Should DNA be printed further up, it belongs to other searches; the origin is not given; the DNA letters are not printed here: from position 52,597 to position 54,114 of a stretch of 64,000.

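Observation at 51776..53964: Gfo/Idh/MocA oxidoreductase plus radical-SAM pair embedded in an LPS-core kinase and heptosyltransferase locus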

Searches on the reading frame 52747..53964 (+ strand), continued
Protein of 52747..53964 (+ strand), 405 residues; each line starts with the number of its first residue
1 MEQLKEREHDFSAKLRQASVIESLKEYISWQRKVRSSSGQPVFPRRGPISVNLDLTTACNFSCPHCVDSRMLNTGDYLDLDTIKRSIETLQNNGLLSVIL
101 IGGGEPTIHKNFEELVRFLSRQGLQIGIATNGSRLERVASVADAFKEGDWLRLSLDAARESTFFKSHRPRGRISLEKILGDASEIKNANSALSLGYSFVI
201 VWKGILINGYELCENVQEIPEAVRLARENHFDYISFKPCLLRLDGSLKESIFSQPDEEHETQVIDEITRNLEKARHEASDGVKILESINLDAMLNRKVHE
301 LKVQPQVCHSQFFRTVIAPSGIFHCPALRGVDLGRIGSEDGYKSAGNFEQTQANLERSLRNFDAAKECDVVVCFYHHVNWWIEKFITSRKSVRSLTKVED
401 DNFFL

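Call 55: find_encoding_contigs(protein=P0251, flank=8000, max_places=2)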
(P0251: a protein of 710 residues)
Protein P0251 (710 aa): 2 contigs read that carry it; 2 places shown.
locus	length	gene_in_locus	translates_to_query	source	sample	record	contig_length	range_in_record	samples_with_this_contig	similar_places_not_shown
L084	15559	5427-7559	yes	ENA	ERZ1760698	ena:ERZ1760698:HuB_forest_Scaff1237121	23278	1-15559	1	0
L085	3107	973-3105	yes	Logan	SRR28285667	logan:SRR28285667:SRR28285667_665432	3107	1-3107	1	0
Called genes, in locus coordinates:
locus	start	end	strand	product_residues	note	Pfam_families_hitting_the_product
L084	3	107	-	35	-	?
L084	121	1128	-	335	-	PF01075:Glyco_transf_9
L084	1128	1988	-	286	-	PF00296:Bac_luciferase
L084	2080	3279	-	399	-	PF01041:DegT_DnrJ_EryC1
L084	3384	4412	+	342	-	PF13576:Pentapeptide_3 (faint), PF13599:Pentapeptide_4 (faint), PF00805:Pentapeptide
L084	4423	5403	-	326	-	-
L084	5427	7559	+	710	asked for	PF01370:Epimerase, PF16363:GDP_Man_Dehyd (weak), PF04055:Radical_SAM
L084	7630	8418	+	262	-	PF00248:Aldo_ket_red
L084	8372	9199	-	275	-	PF01261:AP_endonuc_2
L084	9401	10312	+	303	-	PF04055:Radical_SAM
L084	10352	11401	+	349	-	PF04055:Radical_SAM, PF13186:SPASM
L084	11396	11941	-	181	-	PF00702:Hydrolase (faint), PF13242:Hydrolase_like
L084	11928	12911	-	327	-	PF00294:PfkB, PF01256:Carb_kinase (weak), PF08543:Phos_pyr_kin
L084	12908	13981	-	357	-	PF13580:SIS_2, PF01380:SIS, PF01467:CTP_transf_like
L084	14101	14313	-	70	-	PF04298:Zn_peptidase_2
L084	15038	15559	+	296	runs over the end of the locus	PF13641:Glyco_tranf_2_3 (weak), PF13506:Glyco_transf_21 (weak), PF13632:Glyco_trans_2_3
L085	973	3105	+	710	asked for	PF01370:Epimerase, PF16363:GDP_Man_Dehyd (weak), PF04055:Radical_SAM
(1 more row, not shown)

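Call 57: find_encoding_contigs(protein=P0397, flank=7000, max_places=1)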
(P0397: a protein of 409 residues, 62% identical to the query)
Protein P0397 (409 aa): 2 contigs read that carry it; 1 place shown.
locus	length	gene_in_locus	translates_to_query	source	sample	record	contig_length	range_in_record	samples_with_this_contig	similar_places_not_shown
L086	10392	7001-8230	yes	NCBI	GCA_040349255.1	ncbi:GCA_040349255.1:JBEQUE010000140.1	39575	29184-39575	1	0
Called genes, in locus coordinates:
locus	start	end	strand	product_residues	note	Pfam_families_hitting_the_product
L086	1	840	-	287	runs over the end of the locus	PF12146:Hydrolase_4, PF00561:Abhydrolase_1, PF12697:Abhydrolase_6 (weak)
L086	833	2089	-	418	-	PF00109:ketoacyl-synt, PF02801:Ketoacyl-synt_C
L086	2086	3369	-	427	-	PF00109:ketoacyl-synt, PF00108:Thiolase_N (weak), PF02801:Ketoacyl-synt_C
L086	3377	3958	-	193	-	PF00550:PP-binding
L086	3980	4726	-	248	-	PF00106:adh_short, PF08659:KR, PF23441:SDR (weak), PF13561:adh_short_C2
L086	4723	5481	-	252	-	PF00106:adh_short, PF08659:KR, PF23441:SDR (faint), PF13561:adh_short_C2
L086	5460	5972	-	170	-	PF07977:FabA, PF22818:ApeI-like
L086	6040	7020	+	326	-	PF01408:GFO_IDH_MocA, PF13380:CoA_binding_2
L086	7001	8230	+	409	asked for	PF04055:Radical_SAM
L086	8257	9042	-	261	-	-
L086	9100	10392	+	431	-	PF13489:Methyltransf_23, PF13847:Methyltransf_31, PF08241:Methyltransf_11, PF08242:Methyltransf_12, PF13649:Methyltransf_25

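Call 58: find_encoding_contigs(protein=P0431, flank=7000, max_places=1)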
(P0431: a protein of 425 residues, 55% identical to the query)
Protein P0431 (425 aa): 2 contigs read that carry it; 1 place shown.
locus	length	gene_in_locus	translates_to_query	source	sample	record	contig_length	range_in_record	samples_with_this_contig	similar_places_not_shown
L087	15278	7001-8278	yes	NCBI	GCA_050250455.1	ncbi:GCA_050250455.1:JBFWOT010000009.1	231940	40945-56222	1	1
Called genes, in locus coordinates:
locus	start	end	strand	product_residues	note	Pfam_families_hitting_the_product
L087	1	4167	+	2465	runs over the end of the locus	-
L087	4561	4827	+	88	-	-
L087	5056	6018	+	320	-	PF01073:3Beta_HSD, PF01370:Epimerase, PF04321:RmlD_sub_bind, PF07993:NAD_binding_4 (faint), PF16363:GDP_Man_Dehyd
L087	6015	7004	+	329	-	PF01408:GFO_IDH_MocA, PF03447:NAD_binding_3 (weak)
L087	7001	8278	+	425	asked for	PF00702:Hydrolase (weak), PF04055:Radical_SAM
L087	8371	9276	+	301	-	PF05685:Uma2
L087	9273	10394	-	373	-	PF16697:Yop-YscD_cpl, PF00498:FHA, PF00069:Pkinase, PF07714:PK_Tyr_Ser-Thr, PF03109:ABC1 (faint)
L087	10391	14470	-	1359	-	PF00069:Pkinase, PF07714:PK_Tyr_Ser-Thr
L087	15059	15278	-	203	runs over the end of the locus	PF00881:Nitroreductase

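Call 59: find_encoding_contigs(protein=P0482, flank=7000, max_places=1)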
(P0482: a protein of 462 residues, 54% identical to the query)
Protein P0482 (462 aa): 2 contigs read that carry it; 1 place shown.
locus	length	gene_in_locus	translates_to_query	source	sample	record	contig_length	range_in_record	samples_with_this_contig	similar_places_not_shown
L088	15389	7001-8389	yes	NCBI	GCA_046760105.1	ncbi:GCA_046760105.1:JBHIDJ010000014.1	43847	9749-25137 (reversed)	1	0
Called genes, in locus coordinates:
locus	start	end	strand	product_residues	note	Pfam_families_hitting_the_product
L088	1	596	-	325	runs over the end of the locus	PF01073:3Beta_HSD (weak), PF01370:Epimerase, PF02719:Polysacc_synt_2 (faint), PF04321:RmlD_sub_bind (weak), PF07993:NAD_binding_4 (faint), PF16363:GDP_Man_Dehyd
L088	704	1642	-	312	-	PF11004:Kdo_hydroxy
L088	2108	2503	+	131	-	PF19662:DUF6165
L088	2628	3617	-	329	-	PF01075:Glyco_transf_9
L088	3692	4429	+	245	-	PF06293:Kdo, PF01163:RIO1 (weak)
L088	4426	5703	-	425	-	PF04413:Glycos_transf_N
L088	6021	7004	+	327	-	PF01408:GFO_IDH_MocA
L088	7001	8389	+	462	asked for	PF00702:Hydrolase (weak), PF04055:Radical_SAM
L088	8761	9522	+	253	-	PF01569:PAP2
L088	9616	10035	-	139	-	PF12680:SnoaL_2, PF13474:SnoaL_3, PF14534:DUF4440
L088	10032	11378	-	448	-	PF02321:OEP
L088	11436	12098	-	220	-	PF08242:Methyltransf_12 (faint), PF01135:PCMT, PF00398:RrnaAD (weak), PF13489:Methyltransf_23 (faint), PF13847:Methyltransf_31 (weak), PF13649:Methyltransf_25 (weak)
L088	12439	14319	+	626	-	PF13667:ThiC-associated, PF01964:ThiC_Rad_SAM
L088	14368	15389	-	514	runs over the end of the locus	PF02450:LCAT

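Call 60: search_protein_families(library=ncbifam, proteins=[L087:5056-6018:+, L087:6015-7004:+, L082:16273-17340:-, L082:15303-16286:-, L082:14711-15316:-], max_evalue=1e-10)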
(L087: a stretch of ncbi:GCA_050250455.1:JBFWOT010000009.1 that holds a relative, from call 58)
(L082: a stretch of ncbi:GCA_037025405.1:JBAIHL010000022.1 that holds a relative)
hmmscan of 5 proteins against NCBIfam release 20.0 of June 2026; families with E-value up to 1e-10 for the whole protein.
L087:5056-6018:+ (320 aa): 7 families
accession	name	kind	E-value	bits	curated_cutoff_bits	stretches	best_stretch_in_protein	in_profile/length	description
TIGR02197.1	heptose_epim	equivalog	4.2e-111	371.1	274.6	1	3-308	2-310/316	ADP-glyceromanno-heptose 6-epimerase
NF008360.0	PRK11150.1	equivalog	4.4e-99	331.6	452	1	1-309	1-304/310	ADP-glyceromanno-heptose 6-epimerase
TIGR01179.1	galE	equivalog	5.9e-29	100.9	262.3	1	3-256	3-272/332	UDP-glucose 4-epimerase GalE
NF011728.1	PRK15181.1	equivalog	4.1e-14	52.3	760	1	97-266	124-289/348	Vi polysaccharide biosynthesis UDP-N-acetylglucosaminuronic acid C-4 epimerase TviC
TIGR01181.1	dTDP_gluc_dehyt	equivalog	4.6e-14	52.2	365.1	1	3-261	3-263/321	dTDP-glucose 4,6-dehydratase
TIGR03466.1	HpnA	hypoth_equivalog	1.7e-12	46.8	367.65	1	3-182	4-185/327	hopanoid-associated sugar epimerase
TIGR04180.1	EDH_00030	hypoth_equivalog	4.3e-11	42.4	475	0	99-261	105-258/297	NAD-dependent 4,6-dehydratase LegB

L087:6015-7004:+ (329 aa): 0 families

L082:16273-17340:- (355 aa): 8 families
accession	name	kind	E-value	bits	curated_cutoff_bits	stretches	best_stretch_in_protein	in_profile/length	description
NF010546.0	PRK13936.1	equivalog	4.3e-56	189.8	276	1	15-181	27-196/197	phosphoheptose isomerase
TIGR00441.1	gmhA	equivalog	2e-52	177.3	209.45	1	24-174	4-154/154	D-sedoheptulose 7-phosphate isomerase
TIGR02199.1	rfaE_dom_II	equivalog_domain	7.2e-47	158.8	181.5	1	205-343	4-142/144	D-glycero-beta-D-manno-heptose 1-phosphate adenylyltransferase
NF008454.0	PRK11316.1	equivalog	1.4e-39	136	521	1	190-346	318-474/475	bifunctional D-glycero-beta-D-manno-heptose-7-phosphate kinase/D-glycero-beta-D-manno-heptose 1-phosphate adenylyltransferase HldE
NF001628.0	PRK00414.1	equivalog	1.8e-39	135.4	265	1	16-176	29-189/192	D-sedoheptulose 7-phosphate isomerase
NF010547.0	PRK13938.1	equivalog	3.3e-38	131.3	320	1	20-179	34-193/196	D-sedoheptulose 7-phosphate isomerase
NF008138.0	PRK10886.1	equivalog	2.3e-35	122.1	352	1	14-180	24-193/196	DnaA initiator-associating protein DiaA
TIGR00125.1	cyt_tran_rel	domain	2.2e-12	47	27.7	1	214-280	1-64/65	adenylyltransferase/cytidyltransferase family protein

L082:15303-16286:- (327 aa): 8 families
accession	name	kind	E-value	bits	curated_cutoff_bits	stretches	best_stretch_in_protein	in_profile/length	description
TIGR02198.1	rfaE_dom_I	equivalog_domain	5.2e-101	337.9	345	1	15-324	5-312/315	D-glycero-beta-D-manno-heptose-7-phosphate kinase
NF008454.0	PRK11316.1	equivalog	3.5e-84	283.1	521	1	16-324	9-310/475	bifunctional D-glycero-beta-D-manno-heptose-7-phosphate kinase/D-glycero-beta-D-manno-heptose 1-phosphate adenylyltransferase HldE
TIGR02152.1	D_ribokin_bact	equivalog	1.5e-25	90.1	299.65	1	52-316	29-288/298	ribokinase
TIGR03168.1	1-PFK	subfamily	3.3e-20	72.2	216.4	1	55-323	32-296/305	hexose kinase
TIGR03828.1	pfkB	equivalog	6.3e-19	68.1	292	1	61-323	39-296/305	1-phosphofructokinase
NF008353.0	PRK11142.1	equivalog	6.6e-17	62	341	1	60-315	42-290/307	ribokinase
NF053626.1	RibKinHalex1628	equivalog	1.6e-15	57.3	330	1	52-317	33-281/293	ATP-dependent ribose-1-phosphate kinase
NF007355.0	PRK09850.1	equivalog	9.3e-11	41.3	540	0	55-309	37-287/313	pseudouridine kinase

L082:14711-15316:- (201 aa): 8 families
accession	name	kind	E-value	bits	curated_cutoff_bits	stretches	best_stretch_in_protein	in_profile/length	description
TIGR01656.1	Histidinol-ppas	subfamily_domain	1.6e-28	99.5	84.15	1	8-148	2-143/149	histidinol-phosphate phosphatase domain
NF006506.0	PRK08942.1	equivalog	2.7e-28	98.7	178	1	7-151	4-147/182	D-glycero-beta-D-manno-heptose 1,7-bisphosphate 7-phosphatase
TIGR00213.1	GmhB_yaeD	subfamily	3.1e-16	59.6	149.6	1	9-149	4-148/176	D-glycero-beta-D-manno-heptose 1,7-bisphosphate 7-phosphatase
NF003937.0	PRK05446.1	equivalog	1.8e-15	56.8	443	1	7-148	4-146/355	bifunctional histidinol-phosphatase/imidazoleglycerol-phosphate dehydratase HisB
TIGR01662.1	HAD-SF-IIIA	subfamily_domain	1.8e-14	54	44.6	1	7-149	1-137/141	HAD-IIIA family hydrolase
TIGR01261.1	hisB_Nterm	equivalog_domain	8.5e-14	51.4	140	1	8-145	3-141/161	histidinol-phosphatase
NF005264.0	PRK06769.1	equivalog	1.5e-13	50.9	217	1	94-161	80-147/175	HAD-IIIA family hydrolase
NF050049.1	HBPPhtaseGmhB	domain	2.1e-12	47.2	250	1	7-151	4-144/171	D-glycero-alpha-D-manno-heptose-1,7-bisphosphate 7-phosphatase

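Call 64: search_solved_structures(query=A2, max_evalue=0.001, show_alignments=5)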
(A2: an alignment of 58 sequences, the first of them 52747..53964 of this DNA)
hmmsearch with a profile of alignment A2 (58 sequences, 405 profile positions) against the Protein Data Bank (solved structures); distinct sequences matched with E-value up to 0.001: 20.
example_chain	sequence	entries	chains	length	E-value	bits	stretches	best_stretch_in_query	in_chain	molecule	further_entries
7tol_A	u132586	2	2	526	2.7e-10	42.9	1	47-147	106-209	glycerol dibiphytanyl glycerol tetraether - macrocyclic archaeol synthase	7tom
7n7h_A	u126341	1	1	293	4.3e-10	42.2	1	47-185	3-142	VIPERIN-LIKE ENZYME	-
5vsl_A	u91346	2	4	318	1.1e-09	40.9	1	34-164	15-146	Radical S-adenosyl methionine domain-containing protein 2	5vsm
6q2p_A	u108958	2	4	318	1.1e-09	40.9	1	34-164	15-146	Radical S-adenosyl methionine domain-containing protein 2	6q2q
9dfu_A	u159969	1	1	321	1.7e-09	40.3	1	47-166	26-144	Radical SAM core domain-containing protein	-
9dfn_A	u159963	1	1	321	5.4e-09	38.6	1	47-166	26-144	Radical SAM core domain-containing protein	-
7n7i_A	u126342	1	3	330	3.7e-08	35.8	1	46-170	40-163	Viperin-like enzyme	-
9dgw_A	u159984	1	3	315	3.8e-08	35.8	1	46-170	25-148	Radical SAM core domain-containing protein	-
9dfw_A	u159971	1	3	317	3.9e-08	35.8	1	46-170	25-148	Radical SAM core domain-containing protein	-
6b4c_A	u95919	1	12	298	4.2e-08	35.7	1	46-170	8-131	Viperin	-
6efn_A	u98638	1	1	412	6.2e-08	35.1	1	43-157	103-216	Sporulation killing factor maturation protein SkfB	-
8wm2_A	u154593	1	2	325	1.3e-07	34.1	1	49-137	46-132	Fe-S radical SAM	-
8ai3_A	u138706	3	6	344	1.9e-07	33.5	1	48-186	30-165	Putative peptide biosynthesis protein YydG | Radical SAM core domain-containing protein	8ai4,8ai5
8ai6_A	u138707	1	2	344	1.9e-07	33.5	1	48-185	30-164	Putative peptide biosynthesis protein YydG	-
8ai1_A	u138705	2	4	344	1.9e-07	33.5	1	48-186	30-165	Putative peptide biosynthesis protein YydG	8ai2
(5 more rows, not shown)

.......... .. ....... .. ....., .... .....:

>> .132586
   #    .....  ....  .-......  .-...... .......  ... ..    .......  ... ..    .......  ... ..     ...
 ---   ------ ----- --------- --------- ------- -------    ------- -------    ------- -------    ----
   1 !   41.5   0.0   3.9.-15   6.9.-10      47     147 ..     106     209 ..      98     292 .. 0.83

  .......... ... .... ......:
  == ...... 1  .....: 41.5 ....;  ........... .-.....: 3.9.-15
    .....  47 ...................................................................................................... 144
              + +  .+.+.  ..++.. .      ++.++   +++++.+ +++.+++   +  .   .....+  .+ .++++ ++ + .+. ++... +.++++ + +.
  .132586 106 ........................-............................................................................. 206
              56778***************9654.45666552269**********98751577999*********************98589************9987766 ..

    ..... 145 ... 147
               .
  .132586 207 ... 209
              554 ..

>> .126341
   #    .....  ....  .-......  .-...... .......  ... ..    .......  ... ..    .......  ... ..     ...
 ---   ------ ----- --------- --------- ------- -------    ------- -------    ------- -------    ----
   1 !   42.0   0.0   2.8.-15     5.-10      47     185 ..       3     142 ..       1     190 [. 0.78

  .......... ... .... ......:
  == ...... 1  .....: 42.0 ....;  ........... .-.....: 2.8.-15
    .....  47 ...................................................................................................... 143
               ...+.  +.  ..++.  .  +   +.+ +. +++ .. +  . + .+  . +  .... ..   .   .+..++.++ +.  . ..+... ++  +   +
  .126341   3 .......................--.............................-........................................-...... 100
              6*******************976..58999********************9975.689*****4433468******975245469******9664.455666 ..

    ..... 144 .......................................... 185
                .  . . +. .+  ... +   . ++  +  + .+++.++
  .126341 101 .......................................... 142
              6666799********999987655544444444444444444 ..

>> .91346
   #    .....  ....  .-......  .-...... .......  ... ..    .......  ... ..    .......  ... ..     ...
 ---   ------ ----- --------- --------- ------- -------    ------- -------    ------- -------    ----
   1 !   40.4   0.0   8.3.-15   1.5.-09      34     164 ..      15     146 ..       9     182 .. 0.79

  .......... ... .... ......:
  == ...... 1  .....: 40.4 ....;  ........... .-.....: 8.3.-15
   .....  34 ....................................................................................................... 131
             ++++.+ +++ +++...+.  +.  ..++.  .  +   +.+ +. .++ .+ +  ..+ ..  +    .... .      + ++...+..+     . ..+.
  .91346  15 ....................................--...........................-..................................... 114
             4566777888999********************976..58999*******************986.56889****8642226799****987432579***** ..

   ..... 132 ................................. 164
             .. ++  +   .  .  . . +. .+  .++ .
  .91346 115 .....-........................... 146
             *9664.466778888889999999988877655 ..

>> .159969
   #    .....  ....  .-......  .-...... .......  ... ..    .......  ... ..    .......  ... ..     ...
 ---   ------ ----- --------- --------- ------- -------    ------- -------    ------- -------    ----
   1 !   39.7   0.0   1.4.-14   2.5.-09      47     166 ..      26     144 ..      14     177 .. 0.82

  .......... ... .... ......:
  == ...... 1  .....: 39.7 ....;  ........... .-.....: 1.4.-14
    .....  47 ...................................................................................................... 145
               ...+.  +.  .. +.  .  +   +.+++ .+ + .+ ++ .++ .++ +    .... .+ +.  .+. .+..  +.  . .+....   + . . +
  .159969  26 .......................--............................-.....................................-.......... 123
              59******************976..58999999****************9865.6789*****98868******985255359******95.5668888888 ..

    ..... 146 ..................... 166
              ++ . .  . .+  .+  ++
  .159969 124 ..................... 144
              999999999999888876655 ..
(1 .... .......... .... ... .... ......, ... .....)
